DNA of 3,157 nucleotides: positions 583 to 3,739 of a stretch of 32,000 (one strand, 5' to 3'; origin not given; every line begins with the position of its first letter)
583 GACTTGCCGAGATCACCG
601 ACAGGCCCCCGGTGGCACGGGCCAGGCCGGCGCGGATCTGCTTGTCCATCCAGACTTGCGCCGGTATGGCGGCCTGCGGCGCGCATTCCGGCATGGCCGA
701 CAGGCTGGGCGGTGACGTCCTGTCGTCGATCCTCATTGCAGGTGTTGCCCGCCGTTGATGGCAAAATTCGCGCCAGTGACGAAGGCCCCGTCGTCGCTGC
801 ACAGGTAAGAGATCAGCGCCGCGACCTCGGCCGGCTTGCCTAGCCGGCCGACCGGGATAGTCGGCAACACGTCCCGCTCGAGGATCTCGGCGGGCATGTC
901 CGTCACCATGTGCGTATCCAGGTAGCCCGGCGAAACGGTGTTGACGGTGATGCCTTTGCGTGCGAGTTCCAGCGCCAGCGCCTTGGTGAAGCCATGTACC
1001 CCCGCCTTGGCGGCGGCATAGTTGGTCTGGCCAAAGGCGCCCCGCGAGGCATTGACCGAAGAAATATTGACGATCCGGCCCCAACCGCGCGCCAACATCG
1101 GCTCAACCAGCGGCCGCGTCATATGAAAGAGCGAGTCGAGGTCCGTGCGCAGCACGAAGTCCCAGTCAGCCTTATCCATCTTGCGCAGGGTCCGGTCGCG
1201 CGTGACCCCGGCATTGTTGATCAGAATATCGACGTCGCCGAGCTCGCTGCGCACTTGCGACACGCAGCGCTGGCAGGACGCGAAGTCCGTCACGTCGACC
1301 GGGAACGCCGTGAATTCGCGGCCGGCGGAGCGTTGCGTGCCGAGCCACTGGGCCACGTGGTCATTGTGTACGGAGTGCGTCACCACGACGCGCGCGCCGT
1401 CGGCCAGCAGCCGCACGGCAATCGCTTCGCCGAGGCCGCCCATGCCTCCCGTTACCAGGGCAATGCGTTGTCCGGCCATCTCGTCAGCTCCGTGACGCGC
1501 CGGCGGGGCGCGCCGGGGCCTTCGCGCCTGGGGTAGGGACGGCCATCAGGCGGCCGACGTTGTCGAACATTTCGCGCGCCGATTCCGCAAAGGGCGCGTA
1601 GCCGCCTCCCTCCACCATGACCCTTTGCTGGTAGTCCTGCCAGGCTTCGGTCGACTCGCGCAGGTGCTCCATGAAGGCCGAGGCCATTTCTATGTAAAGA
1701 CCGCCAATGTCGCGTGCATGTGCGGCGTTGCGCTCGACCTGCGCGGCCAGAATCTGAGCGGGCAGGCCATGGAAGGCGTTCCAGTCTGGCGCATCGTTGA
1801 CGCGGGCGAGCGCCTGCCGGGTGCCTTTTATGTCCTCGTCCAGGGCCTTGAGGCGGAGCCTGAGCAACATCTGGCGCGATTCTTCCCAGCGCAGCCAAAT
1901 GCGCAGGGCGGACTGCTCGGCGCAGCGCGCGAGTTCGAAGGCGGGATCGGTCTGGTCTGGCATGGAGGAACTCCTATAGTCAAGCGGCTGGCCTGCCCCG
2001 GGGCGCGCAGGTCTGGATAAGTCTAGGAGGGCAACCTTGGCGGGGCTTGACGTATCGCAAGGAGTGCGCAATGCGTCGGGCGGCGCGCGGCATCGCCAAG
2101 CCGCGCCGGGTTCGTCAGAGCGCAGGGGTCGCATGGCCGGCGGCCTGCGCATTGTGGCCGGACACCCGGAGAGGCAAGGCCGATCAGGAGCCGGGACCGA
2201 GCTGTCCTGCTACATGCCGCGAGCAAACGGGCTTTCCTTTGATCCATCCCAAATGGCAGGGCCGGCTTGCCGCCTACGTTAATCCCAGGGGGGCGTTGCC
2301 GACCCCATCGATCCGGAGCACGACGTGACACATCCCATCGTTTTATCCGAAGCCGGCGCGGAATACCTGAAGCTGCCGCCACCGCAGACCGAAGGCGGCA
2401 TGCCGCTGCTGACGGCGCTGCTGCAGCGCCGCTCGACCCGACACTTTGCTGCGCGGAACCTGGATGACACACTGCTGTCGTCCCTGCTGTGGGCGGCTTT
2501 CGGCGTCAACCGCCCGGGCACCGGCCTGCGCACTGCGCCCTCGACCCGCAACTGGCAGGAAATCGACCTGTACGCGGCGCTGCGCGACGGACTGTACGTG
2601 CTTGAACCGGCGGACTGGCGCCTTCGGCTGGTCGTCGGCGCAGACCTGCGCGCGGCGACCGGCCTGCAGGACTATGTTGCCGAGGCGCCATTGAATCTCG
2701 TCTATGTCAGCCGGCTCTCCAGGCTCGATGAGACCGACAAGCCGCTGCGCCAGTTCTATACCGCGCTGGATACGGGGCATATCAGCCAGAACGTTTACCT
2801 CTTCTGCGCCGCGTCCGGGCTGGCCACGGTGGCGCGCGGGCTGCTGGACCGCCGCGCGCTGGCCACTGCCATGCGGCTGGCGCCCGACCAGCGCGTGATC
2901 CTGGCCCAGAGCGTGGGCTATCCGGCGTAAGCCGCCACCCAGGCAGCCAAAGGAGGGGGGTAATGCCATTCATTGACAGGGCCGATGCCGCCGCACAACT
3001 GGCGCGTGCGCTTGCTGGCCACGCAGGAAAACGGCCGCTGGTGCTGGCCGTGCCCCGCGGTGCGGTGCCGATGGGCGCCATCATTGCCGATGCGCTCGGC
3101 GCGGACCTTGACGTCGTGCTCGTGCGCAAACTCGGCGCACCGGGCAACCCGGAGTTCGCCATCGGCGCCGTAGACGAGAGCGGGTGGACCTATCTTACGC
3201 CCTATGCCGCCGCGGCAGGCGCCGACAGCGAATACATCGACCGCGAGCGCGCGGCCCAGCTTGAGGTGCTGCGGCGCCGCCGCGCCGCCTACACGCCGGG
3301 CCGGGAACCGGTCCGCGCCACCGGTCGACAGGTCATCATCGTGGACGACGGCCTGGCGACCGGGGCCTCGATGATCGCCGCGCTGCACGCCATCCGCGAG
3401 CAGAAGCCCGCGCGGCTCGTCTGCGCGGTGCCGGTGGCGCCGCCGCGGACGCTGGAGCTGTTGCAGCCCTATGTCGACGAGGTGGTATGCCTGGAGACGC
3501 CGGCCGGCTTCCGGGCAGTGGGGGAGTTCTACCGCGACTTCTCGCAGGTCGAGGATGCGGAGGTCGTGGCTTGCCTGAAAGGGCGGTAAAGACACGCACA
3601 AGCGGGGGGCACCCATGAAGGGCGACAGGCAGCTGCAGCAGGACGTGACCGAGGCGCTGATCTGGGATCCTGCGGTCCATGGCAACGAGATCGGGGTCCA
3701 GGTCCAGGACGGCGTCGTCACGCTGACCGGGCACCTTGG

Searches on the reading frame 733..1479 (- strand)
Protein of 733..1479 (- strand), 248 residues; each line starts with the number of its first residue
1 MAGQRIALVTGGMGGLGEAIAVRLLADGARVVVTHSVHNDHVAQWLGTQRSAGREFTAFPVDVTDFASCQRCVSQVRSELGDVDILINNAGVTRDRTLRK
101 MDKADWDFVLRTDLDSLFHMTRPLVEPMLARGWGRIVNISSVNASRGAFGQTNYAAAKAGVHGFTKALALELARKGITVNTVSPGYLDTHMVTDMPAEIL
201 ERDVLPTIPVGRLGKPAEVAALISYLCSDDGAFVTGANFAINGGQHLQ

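Call 6: search_protein_families(library=pfam, proteins=[window:733-1479:-])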
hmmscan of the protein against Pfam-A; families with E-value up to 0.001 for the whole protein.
window:733-1479:- (248 aa): 7 families
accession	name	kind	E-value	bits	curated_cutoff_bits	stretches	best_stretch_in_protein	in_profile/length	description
PF00106.31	adh_short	-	6.8e-59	199.1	26.6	1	6-195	2-190/195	short chain dehydrogenase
PF13561.12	adh_short_C2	-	2.8e-58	197.7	27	1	15-246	7-236/236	Enoyl-(Acyl carrier protein) reductase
PF08659.16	KR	-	5.3e-24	85.6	22.6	1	8-181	4-172/180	KR domain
PF01370.27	Epimerase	-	3.6e-05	23.7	20.9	1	7-142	1-116/240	NAD dependent epimerase/dehydratase family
PF13460.12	NAD_binding_10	-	9.5e-05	22.8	27.2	1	11-190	1-149/184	NAD(P)H-binding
PF23441.1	SDR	-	0.00011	22.1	27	1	155-192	164-199/258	SDR-like rossmann domain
PF16363.11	GDP_Man_Dehyd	-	0.00014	21.9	27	0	8-77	1-75/332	GDP-mannose 4,6 dehydratase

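Call 71: find_encoding_contigs(protein=window:733-1479:-, flank=10000, max_places=1)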
Protein window:733-1479:- (248 aa): 24 contigs read that carry it; 1 place shown.
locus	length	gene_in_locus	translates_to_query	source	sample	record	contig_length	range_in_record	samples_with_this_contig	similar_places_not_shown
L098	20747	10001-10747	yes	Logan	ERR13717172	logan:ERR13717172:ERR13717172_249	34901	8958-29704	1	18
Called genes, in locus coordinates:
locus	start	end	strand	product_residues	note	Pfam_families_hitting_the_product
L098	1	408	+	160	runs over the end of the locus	PF04970:LRAT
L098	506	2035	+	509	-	PF01636:APH, PF06414:Zeta_toxin (weak), PF13671:AAA_33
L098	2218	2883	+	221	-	PF00881:Nitroreductase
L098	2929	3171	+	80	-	-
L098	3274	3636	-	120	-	PF01258:zf-dskA_traR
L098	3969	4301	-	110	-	PF05957:DUF883, PF19029:DUF883_C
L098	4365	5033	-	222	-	PF12146:Hydrolase_4 (faint), PF20408:Abhydrolase_11 (weak), PF00561:Abhydrolase_1 (faint)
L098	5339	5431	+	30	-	-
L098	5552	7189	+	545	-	PF00118:Cpn60_TCP1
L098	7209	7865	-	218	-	PF04972:BON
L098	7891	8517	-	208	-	PF00156:Pribosyltran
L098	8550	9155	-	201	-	PF00881:Nitroreductase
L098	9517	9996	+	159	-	-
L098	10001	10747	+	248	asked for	PF00106:adh_short, PF08659:KR, PF13561:adh_short_C2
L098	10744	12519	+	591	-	PF12551:PHBC_N, PF07167:PhaC_N, PF00561:Abhydrolase_1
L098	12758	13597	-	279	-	PF00582:Usp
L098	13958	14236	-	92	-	PF07369:DUF1488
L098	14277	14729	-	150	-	PF00582:Usp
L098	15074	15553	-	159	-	PF13620:CarboxypepD_reg (weak)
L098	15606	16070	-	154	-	PF00582:Usp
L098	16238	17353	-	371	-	PF05222:AlaDh_PNT_N, PF01262:AlaDh_PNT_C, PF01488:Shikimate_DH (weak), PF02826:2-Hacid_dh_C (weak)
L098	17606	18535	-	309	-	PF04536:TPM_phosphatase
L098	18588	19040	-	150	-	PF01243:PNPOx_N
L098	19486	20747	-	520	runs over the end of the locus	PF02885:Glycos_trans_3N, PF00591:Glycos_transf_3, PF07831:PYNP_C (weak)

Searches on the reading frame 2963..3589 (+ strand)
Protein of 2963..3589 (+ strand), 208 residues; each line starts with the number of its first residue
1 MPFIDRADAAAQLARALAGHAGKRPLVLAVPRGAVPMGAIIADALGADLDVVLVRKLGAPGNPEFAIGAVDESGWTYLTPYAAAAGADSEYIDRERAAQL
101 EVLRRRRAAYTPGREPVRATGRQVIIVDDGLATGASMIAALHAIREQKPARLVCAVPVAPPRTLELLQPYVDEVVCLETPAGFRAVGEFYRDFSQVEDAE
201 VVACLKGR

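Call 38: search_protein_families(library=pfam, proteins=[window:2963-3589:+], max_evalue=0.01)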
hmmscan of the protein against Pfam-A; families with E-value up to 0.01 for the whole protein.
window:2963-3589:+ (208 aa): 4 families
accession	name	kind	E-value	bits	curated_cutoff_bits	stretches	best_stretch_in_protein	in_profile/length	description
PF00156.33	Pribosyltran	-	2.3e-18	66.4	26.3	1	8-178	13-144/158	Phosphoribosyl transferase domain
PF02875.26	Mur_ligase_C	-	0.00059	21.1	28.4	0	120-178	9-76/127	Mur ligase, glutamate ligase domain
PF15609.12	PRTase_2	-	0.0014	18.6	28.8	1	117-156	115-154/188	Phosphoribosyl transferase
PF14681.12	UPRTase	-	0.0022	18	27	1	118-165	117-166/206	Uracil phosphoribosyltransferase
